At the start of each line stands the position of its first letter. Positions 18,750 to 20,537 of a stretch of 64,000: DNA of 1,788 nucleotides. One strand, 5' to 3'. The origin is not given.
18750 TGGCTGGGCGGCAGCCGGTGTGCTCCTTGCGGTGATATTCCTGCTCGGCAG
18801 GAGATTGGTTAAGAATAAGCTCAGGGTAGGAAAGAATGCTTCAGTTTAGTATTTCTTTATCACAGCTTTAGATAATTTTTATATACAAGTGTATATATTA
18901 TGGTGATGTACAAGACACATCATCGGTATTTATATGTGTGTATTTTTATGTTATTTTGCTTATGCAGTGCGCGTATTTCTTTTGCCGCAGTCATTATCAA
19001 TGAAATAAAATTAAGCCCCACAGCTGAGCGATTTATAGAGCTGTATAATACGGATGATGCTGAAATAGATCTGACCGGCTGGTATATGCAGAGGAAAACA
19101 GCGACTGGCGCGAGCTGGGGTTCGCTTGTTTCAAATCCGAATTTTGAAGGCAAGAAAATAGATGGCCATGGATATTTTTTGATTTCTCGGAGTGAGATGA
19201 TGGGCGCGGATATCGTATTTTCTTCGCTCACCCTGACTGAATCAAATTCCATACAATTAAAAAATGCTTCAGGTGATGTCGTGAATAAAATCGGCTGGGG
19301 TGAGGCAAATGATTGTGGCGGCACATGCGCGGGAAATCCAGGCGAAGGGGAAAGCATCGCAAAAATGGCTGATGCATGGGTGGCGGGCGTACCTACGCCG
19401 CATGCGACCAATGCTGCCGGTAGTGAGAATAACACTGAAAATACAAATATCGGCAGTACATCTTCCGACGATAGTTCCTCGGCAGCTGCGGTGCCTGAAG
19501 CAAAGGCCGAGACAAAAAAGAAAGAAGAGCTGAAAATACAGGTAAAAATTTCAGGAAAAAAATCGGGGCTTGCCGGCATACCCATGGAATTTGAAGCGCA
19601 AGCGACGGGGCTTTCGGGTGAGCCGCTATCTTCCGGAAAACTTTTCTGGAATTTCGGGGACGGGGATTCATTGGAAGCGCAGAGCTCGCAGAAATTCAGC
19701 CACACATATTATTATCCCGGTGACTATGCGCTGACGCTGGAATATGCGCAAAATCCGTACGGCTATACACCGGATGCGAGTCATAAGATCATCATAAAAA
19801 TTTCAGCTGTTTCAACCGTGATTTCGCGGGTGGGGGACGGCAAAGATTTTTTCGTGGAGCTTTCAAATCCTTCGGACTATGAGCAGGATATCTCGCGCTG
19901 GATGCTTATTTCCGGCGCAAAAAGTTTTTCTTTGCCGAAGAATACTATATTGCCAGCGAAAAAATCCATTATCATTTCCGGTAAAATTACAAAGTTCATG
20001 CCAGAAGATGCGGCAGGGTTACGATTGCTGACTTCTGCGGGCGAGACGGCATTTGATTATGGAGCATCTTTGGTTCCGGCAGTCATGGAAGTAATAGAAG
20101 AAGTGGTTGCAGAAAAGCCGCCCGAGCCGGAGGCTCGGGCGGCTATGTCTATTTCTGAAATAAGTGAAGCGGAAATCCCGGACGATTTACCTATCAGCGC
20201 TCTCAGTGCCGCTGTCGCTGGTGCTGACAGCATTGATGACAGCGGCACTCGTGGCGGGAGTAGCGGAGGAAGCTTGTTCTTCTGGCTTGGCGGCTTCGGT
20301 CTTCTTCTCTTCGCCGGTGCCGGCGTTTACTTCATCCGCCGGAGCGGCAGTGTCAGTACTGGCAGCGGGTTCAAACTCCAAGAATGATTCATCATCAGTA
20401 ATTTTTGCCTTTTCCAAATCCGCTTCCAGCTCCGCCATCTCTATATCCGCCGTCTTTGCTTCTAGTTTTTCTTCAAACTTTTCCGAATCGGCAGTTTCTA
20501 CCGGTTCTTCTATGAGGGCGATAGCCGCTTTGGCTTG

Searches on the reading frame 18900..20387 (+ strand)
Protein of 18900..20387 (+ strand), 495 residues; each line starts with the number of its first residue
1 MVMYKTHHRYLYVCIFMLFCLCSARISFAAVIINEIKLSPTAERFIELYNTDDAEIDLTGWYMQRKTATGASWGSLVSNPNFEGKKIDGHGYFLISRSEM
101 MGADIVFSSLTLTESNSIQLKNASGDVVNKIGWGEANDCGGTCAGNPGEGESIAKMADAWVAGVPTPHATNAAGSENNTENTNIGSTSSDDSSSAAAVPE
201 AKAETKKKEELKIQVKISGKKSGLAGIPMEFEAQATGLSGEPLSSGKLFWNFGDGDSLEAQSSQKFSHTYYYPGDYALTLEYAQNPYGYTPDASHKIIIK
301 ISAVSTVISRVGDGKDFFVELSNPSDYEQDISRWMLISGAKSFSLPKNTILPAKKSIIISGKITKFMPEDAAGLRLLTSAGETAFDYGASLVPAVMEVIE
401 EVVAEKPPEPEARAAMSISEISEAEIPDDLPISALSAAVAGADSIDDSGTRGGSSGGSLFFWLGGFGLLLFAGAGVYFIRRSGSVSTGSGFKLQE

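Call 3: search_protein_families(library=pfam, proteins=[window:18900-20387:+], max_evalue=0.1)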
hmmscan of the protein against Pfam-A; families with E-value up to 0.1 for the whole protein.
window:18900-20387:+ (495 aa): 3 families
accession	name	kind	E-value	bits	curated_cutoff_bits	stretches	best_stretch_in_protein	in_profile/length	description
PF00932.25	LTD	-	7.6e-21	75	34.3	2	29-134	6-108/109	Lamin Tail Domain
PF00801.26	PKD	-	2.6e-07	31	23.5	1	218-288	7-70/80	PKD domain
PF18911.6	PKD_4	-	2.8e-06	27.7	27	1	217-281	8-67/85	PKD domain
